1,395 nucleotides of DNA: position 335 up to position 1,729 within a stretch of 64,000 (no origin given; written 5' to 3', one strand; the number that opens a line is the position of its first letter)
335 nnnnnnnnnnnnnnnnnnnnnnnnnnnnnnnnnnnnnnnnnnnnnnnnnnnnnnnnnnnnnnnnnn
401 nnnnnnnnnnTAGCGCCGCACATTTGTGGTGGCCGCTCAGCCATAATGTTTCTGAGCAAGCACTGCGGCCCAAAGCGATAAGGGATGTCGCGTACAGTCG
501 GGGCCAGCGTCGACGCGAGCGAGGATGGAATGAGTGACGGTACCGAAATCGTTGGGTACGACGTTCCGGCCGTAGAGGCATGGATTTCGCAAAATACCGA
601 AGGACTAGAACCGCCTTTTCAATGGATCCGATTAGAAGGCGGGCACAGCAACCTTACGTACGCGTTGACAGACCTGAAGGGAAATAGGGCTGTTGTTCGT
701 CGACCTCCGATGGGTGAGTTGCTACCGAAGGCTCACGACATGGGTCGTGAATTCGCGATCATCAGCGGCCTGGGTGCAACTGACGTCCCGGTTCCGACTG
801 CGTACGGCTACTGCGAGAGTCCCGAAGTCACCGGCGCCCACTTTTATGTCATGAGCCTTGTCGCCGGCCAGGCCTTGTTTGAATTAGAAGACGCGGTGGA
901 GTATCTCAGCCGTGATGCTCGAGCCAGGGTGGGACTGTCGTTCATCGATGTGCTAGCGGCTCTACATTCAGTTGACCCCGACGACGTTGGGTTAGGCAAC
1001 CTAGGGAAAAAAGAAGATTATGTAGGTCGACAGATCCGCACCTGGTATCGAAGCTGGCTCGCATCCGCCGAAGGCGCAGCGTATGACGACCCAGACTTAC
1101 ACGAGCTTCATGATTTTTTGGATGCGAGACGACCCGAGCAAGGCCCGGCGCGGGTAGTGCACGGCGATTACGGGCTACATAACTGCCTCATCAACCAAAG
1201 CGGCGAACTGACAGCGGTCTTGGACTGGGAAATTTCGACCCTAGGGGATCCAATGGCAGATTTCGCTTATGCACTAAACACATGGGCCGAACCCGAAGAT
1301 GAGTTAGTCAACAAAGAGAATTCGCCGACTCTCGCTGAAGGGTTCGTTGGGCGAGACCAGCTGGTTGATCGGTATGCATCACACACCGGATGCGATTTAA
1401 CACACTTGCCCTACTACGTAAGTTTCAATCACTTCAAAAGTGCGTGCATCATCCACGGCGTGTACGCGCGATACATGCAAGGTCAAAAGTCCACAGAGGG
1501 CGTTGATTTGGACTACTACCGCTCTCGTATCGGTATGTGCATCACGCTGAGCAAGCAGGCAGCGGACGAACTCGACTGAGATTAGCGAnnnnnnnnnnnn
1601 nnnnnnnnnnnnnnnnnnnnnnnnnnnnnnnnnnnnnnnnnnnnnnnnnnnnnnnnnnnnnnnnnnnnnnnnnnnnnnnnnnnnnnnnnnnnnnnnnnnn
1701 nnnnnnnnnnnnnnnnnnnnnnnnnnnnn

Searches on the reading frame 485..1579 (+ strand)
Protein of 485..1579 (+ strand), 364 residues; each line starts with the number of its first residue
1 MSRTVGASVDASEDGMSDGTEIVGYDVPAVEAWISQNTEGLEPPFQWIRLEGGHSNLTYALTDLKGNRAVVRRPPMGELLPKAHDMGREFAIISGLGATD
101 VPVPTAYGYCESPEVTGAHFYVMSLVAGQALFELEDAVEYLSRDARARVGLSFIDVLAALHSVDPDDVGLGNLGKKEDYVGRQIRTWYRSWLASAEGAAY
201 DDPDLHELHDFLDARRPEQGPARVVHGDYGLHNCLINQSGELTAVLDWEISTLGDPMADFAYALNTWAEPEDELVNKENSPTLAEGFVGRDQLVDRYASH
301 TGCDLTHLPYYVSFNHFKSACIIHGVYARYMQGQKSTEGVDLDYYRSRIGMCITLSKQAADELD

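Call 67: find_encoding_contigs(protein=window:485-1579:+, flank=10000, max_places=3)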
Protein window:485-1579:+ (364 aa): 24 contigs read that carry it; 3 places shown.
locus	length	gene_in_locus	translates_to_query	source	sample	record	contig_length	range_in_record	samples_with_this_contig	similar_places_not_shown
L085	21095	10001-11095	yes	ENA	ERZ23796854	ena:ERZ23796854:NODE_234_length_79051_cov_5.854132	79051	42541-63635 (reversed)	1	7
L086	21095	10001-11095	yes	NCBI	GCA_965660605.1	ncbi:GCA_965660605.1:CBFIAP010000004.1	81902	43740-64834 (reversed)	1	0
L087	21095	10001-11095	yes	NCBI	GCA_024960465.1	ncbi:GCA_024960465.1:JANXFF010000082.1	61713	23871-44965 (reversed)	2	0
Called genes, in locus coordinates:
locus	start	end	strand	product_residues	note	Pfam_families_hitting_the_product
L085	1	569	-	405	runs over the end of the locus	PF00296:Bac_luciferase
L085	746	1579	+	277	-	PF05721:PhyH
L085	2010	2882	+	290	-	PF00296:Bac_luciferase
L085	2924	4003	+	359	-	PF00155:Aminotran_1_2, PF01053:Cys_Met_Meta_PP (weak)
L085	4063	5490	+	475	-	PF00171:Aldedh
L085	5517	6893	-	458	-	PF00282:Pyridoxal_deC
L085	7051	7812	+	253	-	PF00106:adh_short, PF08659:KR, PF13561:adh_short_C2, PF23441:SDR (weak)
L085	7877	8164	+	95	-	-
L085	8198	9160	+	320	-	PF01209:Ubie_methyltran, PF05148:Methyltransf_8 (weak), PF13847:Methyltransf_31, PF08241:Methyltransf_11, PF08242:Methyltransf_12, PF13649:Methyltransf_25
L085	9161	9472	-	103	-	PF09585:Lin0512_fam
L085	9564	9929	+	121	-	PF13474:SnoaL_3 (weak), PF14534:DUF4440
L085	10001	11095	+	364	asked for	PF01636:APH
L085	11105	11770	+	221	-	PF03167:UDG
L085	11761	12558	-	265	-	-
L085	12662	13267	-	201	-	PF03358:FMN_red (weak)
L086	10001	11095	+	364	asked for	PF01636:APH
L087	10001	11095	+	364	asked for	PF01636:APH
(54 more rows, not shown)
